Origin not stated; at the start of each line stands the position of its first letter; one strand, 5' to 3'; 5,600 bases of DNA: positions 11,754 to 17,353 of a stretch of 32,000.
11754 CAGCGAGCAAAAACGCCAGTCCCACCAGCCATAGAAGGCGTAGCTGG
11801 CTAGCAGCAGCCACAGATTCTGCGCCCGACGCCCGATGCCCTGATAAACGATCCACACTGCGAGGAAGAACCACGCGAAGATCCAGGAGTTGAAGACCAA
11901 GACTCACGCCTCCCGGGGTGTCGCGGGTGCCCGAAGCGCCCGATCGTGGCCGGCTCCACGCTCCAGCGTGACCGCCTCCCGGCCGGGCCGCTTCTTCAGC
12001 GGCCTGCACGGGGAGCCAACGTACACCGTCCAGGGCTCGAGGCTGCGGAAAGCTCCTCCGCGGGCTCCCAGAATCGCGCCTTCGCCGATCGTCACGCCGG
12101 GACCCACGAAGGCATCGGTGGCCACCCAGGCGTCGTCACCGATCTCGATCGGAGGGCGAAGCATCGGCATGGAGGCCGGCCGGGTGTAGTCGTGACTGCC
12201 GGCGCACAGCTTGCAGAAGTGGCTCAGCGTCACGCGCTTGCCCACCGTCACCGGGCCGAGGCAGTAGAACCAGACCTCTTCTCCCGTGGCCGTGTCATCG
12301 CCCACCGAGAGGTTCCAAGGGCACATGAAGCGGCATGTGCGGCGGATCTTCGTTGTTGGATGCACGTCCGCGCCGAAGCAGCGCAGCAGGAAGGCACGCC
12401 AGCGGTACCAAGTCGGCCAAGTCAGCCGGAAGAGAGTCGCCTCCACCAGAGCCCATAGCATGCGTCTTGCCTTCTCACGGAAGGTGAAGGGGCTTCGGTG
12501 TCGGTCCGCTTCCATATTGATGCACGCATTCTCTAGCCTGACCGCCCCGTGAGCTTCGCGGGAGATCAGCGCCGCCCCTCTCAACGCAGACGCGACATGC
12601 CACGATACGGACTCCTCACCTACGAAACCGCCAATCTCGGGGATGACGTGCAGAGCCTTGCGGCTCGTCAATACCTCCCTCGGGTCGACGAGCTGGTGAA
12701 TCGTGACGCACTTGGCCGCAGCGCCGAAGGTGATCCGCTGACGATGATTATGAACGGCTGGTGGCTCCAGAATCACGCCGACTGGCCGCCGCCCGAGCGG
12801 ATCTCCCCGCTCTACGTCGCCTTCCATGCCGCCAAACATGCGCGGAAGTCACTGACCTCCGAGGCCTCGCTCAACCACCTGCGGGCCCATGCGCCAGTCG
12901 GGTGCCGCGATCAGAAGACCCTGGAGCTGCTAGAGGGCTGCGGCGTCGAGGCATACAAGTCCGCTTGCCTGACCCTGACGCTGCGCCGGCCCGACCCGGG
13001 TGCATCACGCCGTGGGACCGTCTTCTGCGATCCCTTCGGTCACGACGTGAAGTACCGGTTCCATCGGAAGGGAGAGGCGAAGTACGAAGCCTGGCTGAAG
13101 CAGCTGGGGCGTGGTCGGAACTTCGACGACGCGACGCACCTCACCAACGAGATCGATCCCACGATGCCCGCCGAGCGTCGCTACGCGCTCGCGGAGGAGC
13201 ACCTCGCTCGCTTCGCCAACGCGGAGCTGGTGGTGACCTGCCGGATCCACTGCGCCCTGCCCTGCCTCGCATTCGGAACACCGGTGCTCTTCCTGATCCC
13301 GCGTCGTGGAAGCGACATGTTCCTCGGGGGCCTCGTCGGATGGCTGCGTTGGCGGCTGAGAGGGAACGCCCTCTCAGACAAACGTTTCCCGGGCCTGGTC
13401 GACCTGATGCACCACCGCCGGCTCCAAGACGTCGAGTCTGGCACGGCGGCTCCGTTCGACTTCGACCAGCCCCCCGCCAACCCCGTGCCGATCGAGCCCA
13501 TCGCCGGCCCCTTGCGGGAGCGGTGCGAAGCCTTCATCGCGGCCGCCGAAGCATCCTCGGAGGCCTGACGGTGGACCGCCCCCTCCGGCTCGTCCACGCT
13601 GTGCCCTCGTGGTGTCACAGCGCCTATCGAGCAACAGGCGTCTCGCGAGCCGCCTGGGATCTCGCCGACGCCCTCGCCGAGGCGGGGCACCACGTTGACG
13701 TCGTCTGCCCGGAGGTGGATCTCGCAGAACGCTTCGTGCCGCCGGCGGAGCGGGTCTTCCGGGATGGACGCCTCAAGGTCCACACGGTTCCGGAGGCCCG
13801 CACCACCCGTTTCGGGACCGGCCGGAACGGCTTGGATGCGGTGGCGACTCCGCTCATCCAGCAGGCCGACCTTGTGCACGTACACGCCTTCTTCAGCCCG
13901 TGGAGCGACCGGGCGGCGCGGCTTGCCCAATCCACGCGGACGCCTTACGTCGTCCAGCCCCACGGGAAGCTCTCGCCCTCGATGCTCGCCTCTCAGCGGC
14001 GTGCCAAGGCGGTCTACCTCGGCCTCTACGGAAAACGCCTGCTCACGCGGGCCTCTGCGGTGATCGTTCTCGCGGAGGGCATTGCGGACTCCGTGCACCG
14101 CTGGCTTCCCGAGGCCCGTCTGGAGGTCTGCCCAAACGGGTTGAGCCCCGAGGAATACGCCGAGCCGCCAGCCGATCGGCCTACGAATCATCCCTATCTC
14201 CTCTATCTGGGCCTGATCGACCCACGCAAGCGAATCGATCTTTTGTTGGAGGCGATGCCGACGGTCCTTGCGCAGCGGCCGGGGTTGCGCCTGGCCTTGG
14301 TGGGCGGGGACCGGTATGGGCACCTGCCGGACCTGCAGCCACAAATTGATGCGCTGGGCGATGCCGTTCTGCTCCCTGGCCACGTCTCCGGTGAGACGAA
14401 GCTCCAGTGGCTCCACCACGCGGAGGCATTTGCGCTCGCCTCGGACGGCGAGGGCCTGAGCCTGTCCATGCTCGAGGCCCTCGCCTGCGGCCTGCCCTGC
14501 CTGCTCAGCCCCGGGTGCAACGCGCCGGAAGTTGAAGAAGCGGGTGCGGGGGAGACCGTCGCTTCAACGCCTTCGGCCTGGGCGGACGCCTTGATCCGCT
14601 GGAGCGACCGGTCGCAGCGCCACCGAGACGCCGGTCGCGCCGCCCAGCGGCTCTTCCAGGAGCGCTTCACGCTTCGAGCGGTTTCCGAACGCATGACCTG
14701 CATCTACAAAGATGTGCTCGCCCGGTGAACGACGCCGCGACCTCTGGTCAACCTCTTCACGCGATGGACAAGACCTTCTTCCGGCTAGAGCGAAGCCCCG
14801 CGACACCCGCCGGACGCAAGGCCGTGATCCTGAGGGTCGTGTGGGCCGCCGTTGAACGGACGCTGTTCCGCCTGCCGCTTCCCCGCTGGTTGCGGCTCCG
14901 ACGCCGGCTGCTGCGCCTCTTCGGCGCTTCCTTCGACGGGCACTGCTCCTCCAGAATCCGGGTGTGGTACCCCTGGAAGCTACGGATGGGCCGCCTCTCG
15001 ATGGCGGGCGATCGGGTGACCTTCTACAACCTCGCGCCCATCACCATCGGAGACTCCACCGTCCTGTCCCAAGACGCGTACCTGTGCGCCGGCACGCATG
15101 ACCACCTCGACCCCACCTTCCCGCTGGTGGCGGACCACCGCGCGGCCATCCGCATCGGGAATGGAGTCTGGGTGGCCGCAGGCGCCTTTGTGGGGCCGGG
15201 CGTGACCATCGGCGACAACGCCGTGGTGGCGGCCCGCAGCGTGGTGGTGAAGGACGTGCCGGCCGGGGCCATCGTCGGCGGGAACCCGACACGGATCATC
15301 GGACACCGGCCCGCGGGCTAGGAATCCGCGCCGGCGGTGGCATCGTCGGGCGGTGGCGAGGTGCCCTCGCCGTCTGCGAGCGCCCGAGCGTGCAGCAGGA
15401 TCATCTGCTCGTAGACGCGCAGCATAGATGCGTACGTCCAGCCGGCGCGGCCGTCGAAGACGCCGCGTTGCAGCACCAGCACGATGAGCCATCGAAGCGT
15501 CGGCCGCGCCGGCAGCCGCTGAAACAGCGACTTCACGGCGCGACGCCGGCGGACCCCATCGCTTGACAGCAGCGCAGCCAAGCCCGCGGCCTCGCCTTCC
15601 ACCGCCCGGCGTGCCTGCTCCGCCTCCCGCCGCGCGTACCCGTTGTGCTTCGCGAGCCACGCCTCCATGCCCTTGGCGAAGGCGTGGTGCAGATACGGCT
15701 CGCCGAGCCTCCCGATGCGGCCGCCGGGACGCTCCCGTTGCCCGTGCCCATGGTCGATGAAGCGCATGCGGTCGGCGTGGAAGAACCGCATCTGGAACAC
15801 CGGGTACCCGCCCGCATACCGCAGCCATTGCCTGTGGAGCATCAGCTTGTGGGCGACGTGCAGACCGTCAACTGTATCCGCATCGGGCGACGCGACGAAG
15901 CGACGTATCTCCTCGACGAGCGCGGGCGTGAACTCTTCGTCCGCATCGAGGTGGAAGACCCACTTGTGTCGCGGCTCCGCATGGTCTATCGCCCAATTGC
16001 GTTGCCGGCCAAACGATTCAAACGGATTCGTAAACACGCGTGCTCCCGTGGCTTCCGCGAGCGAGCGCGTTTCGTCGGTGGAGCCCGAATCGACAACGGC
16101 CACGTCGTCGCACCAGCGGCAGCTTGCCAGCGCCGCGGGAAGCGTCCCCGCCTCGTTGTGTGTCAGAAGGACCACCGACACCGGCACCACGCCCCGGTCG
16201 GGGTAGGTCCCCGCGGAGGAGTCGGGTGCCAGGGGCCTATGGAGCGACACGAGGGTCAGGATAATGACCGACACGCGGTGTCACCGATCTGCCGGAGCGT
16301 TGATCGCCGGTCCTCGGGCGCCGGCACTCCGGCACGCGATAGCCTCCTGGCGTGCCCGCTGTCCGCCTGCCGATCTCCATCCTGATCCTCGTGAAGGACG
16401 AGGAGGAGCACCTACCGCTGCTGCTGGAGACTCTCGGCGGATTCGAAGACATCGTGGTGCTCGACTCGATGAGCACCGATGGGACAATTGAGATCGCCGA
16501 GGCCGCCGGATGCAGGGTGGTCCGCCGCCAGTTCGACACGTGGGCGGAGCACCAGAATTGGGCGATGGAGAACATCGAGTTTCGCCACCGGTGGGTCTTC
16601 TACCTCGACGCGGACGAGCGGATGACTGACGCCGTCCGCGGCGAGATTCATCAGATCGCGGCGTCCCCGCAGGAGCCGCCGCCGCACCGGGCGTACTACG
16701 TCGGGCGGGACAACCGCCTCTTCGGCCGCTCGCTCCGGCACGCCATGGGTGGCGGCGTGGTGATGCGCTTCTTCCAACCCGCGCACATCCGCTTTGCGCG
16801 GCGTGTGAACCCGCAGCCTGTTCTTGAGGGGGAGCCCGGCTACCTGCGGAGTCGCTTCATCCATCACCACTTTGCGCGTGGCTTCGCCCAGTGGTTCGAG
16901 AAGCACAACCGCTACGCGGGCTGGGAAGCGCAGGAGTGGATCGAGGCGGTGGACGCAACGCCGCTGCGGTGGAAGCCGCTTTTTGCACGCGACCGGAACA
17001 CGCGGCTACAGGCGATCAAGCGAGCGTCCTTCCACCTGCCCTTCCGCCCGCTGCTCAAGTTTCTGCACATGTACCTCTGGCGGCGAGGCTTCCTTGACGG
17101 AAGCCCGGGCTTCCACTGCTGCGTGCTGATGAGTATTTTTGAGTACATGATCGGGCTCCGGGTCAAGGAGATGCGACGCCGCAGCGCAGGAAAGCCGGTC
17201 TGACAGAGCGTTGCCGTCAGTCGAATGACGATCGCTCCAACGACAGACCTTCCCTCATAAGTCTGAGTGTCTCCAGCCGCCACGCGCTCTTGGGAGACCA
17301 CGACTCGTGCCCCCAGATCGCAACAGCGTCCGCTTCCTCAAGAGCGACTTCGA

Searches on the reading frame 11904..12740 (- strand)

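Call 11: search_protein_families(library=pfam, proteins=[window:11904-12740:-], max_evalue=0.01)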
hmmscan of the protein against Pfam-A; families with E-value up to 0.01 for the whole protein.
window:11904-12740:- (278 aa): 1 family
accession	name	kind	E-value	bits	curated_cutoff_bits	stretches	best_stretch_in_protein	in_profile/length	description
PF00132.30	Hexapep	-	5.9e-08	32.5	27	1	198-226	2-30/36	Bacterial transferase hexapeptide (six repeats)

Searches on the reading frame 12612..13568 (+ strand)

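Call 11: search_protein_families(library=pfam, proteins=[window:12612-13568:+], max_evalue=0.01)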
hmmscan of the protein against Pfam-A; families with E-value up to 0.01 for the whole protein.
window:12612-13568:+ (318 aa): 1 family
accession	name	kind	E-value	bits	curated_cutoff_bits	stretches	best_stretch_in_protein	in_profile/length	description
PF04230.19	PS_pyruv_trans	-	1.1e-15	58.8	25.3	1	78-228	108-276/280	Polysaccharide pyruvyl transferase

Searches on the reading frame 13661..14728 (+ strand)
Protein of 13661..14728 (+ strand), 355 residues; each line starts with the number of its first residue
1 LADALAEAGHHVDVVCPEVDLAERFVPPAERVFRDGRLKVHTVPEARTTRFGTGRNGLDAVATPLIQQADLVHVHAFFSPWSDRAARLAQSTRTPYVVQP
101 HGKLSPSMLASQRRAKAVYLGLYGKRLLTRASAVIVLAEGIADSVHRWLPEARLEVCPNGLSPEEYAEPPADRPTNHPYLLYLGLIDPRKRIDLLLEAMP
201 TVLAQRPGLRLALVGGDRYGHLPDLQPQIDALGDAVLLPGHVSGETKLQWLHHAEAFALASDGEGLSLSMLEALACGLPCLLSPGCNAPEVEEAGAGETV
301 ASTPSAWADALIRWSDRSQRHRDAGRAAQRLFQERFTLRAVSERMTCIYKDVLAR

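Call 12: search_protein_families(library=pfam, proteins=[window:13661-14728:+], max_evalue=0.01)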
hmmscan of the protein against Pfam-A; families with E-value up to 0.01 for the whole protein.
window:13661-14728:+ (355 aa): 6 families
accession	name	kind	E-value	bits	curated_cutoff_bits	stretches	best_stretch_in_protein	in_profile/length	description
PF13692.12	Glyco_trans_1_4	-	8.8e-23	81.6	27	1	178-314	2-139/142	Glycosyl transferases group 1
PF00534.26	Glycos_transf_1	-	1.4e-21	77.3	26.4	1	173-329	11-170/172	Glycosyl transferases group 1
PF13439.12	Glyco_transf_4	-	1.7e-19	70.9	28.5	1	1-164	11-169/170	Glycosyltransferase Family 4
PF13579.12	Glyco_trans_4_4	-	1.5e-17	64.8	29.7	1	1-160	10-158/158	Glycosyl transferase 4-like domain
PF13524.12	Glyco_trans_1_2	-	6.4e-06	26.6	25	1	203-343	9-140/144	Glycosyl transferase-like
PF20706.3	GT4-conflict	-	4.6e-05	23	26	1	127-285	143-313/385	Family 4 Glycosyltransferase in conflict systems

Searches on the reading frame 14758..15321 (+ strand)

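Call 12: search_protein_families(library=pfam, proteins=[window:14758-15321:+], max_evalue=0.01)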
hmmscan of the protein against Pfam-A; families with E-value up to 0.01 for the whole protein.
window:14758-15321:+ (187 aa): 2 families
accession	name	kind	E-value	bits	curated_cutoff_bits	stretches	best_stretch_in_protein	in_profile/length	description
PF00132.30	Hexapep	-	2.8e-08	33.5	27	1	131-163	2-34/36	Bacterial transferase hexapeptide (six repeats)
PF14602.12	Hexapep_2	-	0.00034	20.7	27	1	131-159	2-28/34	Hexapeptide repeat of succinyl-transferase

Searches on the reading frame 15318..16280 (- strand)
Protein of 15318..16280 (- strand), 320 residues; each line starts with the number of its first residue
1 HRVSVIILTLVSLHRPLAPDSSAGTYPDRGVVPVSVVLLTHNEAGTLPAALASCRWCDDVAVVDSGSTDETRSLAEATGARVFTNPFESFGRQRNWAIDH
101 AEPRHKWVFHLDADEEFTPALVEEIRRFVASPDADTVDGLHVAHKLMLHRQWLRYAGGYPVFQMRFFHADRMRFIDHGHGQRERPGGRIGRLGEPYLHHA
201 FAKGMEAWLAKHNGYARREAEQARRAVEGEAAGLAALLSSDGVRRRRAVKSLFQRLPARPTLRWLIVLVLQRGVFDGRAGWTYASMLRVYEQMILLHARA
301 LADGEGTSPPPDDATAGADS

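Call 12: search_protein_families(library=pfam, proteins=[window:15318-16280:-], max_evalue=0.01)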
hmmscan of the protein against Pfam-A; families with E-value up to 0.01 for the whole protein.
window:15318-16280:- (320 aa): 2 families
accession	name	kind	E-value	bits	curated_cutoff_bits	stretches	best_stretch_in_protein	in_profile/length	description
PF00535.33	Glycos_transf_2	-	6.7e-17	62.4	23.3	1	35-174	1-144/168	Glycosyl transferase family 2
PF13704.12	Glyco_tranf_2_4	-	1.1e-05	26.3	27.5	1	42-115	2-82/98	Glycosyl transferase family 2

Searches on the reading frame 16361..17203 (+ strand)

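Call 12: search_protein_families(library=pfam, proteins=[window:16361-17203:+], max_evalue=0.01)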
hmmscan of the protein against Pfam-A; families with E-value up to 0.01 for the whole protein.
window:16361-17203:+ (280 aa): 2 families
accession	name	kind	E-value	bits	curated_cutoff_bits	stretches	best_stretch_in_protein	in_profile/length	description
PF00535.33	Glycos_transf_2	-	1.3e-05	25.7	23.3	1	6-90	1-93/168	Glycosyl transferase family 2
PF13704.12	Glyco_tranf_2_4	-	3.2e-05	24.8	27.5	1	27-86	18-82/98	Glycosyl transferase family 2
